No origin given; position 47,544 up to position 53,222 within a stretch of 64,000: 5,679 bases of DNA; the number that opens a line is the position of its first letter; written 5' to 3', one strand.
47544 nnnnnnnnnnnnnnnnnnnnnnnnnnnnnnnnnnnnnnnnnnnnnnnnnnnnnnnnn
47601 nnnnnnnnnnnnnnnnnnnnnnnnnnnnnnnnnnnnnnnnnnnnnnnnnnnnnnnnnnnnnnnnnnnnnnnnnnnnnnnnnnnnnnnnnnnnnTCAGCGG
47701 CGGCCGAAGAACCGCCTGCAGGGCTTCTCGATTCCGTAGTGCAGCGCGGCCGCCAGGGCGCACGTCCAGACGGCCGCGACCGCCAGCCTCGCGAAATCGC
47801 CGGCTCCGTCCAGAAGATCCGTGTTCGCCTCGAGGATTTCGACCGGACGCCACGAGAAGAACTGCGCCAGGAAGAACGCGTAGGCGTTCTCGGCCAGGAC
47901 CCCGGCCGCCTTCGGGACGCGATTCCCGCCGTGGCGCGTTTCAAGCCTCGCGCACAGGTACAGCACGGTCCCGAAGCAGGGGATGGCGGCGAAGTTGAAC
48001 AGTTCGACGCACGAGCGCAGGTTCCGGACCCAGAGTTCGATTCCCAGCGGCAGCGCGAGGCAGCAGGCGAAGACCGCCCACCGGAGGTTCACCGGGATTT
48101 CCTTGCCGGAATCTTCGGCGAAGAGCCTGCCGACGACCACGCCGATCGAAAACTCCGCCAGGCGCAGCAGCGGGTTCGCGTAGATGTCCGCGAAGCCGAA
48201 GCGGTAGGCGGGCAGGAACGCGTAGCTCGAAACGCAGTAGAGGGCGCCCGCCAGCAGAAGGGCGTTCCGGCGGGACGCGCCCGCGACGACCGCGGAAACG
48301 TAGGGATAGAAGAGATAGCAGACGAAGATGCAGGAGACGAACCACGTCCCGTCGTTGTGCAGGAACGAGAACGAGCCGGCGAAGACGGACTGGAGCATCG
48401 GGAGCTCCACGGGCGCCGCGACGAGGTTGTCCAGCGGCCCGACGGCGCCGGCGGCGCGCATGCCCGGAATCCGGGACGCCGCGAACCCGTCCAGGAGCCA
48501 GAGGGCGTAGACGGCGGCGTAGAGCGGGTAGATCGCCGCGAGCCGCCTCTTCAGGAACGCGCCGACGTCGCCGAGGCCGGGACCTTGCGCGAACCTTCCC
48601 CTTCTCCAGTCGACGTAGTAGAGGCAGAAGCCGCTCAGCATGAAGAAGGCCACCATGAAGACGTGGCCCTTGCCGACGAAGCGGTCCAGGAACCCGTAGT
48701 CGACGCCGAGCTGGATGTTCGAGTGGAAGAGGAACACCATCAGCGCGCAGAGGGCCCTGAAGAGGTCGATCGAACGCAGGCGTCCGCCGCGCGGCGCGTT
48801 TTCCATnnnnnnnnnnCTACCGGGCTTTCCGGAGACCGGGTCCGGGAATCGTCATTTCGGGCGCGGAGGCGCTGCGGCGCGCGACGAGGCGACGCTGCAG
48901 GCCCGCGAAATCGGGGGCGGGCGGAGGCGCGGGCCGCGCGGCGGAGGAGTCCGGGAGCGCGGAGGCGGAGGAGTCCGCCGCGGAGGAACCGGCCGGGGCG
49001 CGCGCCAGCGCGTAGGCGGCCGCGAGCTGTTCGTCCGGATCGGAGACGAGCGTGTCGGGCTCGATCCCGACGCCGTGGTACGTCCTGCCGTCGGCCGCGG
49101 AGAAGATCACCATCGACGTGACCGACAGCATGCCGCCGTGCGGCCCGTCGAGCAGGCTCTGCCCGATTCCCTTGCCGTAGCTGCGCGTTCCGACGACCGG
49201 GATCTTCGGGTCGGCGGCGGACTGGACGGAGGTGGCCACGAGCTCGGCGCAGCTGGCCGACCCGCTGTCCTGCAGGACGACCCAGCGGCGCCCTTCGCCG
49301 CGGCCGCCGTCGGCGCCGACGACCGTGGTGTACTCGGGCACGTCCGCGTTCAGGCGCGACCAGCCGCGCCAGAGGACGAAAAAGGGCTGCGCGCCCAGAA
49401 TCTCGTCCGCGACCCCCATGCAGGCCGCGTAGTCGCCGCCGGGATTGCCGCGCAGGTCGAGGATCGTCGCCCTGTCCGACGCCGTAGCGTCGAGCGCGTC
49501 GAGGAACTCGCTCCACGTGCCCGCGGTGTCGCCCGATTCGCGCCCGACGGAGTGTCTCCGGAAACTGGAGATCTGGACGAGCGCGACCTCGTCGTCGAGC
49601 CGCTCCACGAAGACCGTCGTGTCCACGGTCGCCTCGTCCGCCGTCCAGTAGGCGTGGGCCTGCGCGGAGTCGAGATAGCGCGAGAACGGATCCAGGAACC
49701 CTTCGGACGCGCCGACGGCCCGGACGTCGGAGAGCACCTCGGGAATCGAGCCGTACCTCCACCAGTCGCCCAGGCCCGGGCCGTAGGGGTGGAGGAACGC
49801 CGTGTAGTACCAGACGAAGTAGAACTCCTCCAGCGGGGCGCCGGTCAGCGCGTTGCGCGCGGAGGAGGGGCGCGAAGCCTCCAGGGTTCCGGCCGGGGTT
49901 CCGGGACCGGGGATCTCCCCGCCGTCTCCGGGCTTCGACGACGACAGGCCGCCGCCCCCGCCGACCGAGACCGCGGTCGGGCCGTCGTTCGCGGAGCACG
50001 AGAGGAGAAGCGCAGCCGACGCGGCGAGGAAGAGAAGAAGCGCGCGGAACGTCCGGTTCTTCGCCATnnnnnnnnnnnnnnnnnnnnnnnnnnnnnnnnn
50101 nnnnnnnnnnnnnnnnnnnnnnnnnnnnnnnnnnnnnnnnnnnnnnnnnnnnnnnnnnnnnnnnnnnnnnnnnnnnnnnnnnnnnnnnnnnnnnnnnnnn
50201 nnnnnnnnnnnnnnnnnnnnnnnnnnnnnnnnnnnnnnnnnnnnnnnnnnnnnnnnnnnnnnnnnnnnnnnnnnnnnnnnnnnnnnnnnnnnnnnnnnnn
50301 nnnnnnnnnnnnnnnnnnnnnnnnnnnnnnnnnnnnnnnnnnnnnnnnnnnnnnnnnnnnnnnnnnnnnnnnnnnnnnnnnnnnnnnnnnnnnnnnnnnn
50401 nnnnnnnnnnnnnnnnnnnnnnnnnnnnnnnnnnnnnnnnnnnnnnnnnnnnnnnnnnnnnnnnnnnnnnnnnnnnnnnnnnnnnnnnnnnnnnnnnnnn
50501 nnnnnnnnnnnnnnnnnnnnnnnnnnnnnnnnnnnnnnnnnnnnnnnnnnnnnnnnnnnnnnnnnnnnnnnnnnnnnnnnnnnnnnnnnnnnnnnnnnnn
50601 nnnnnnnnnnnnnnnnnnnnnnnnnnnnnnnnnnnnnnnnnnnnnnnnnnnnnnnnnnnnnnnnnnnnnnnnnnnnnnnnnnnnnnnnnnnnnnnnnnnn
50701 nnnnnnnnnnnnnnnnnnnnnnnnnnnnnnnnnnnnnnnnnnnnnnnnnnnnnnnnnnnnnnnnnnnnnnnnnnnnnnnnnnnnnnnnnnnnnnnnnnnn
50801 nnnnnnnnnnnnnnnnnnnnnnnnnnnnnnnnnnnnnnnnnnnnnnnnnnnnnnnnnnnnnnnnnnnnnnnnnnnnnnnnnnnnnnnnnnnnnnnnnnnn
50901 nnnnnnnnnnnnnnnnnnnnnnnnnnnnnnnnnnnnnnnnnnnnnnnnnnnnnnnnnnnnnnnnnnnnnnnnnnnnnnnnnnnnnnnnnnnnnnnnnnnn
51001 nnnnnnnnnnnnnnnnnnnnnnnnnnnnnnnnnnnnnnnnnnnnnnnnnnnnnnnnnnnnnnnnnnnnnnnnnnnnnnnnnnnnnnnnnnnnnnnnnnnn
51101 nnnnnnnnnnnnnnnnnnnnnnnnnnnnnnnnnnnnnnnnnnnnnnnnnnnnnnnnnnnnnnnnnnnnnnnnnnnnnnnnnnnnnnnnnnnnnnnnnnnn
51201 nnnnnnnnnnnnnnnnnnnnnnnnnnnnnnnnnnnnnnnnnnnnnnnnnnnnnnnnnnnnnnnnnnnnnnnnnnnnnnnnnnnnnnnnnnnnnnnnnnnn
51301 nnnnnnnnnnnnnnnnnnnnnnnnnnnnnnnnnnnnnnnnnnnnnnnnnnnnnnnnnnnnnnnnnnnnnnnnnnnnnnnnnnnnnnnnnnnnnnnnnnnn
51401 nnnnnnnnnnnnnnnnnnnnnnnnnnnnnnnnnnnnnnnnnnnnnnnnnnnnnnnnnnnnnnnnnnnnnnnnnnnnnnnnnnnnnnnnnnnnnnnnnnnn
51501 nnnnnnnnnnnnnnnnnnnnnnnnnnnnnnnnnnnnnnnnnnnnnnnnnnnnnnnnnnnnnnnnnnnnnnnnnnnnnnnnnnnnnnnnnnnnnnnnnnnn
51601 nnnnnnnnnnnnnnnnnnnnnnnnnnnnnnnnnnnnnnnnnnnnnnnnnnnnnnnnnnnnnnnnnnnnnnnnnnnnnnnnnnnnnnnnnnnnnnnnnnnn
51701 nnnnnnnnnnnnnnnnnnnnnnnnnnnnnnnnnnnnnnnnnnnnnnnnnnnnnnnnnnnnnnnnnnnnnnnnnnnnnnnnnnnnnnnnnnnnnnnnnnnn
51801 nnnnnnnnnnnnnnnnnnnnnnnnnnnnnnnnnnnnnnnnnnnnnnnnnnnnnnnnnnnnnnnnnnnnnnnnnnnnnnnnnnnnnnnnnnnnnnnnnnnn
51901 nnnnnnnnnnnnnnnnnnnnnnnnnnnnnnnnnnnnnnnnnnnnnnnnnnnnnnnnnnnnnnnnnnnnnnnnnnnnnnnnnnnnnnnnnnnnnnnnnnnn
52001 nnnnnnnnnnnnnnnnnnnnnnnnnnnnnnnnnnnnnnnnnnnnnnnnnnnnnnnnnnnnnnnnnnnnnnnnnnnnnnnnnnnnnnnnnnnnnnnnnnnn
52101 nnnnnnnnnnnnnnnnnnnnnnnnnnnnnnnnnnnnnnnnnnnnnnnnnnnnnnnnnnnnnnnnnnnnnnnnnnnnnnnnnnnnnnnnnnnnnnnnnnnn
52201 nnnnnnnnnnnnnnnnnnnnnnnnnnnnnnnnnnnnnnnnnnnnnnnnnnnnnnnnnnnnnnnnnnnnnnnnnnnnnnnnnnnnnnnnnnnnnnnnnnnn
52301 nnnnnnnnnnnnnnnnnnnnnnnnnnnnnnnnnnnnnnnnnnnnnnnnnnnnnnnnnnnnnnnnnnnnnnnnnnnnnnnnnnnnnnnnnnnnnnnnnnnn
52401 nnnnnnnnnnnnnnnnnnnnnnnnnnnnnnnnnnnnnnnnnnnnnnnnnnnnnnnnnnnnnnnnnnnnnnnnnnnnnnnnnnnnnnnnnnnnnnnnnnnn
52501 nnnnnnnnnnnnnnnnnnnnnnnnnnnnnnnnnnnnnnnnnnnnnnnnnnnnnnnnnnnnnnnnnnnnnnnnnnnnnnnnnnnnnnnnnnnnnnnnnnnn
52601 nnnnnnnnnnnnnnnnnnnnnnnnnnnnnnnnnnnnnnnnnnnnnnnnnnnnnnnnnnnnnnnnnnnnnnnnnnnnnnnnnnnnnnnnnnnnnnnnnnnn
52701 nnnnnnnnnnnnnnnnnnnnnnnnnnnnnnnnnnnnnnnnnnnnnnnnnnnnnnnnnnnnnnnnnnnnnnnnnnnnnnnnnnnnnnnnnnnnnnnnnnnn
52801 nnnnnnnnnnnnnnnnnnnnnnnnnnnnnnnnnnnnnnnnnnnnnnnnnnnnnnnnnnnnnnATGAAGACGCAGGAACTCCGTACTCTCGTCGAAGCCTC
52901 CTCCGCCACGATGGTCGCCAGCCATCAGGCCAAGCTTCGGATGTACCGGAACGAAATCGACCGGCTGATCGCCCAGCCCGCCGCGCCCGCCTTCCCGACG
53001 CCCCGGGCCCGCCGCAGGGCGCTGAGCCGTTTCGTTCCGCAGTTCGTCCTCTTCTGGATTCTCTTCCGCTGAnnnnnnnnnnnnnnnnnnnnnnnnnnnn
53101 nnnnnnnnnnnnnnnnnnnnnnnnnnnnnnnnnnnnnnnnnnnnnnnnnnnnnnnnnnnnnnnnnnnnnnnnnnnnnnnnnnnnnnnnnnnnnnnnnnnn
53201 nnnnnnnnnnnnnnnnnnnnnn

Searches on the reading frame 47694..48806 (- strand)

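Call 57: search_protein_families(library=pfam, proteins=[window:47694-48806:-], max_evalue=0.001)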
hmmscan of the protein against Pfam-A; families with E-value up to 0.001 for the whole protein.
window:47694-48806:- (370 aa): 1 family
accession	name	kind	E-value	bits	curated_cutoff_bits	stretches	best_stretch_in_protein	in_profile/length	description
PF01757.29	Acyl_transf_3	-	2.4e-24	86.5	31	1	11-355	2-324/326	Acyltransferase domain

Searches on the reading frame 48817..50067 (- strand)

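Call 57: search_protein_families(library=pfam, proteins=[window:48817-50067:-], max_evalue=0.001)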
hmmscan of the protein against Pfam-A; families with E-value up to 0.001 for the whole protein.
window:48817-50067:- (416 aa): 1 family
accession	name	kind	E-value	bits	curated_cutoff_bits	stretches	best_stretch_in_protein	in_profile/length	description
PF03572.23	Peptidase_S41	-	2.7e-21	76.3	24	1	161-339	2-163/165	Peptidase family S41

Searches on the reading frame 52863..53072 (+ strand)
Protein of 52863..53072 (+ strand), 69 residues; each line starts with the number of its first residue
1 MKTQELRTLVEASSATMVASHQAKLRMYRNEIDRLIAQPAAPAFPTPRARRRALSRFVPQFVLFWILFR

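Call 91: search_protein_families(library=pfam, proteins=[window:52863-53072:+], max_evalue=10)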
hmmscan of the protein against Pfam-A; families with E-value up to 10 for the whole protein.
window:52863-53072:+ (69 aa): 0 families
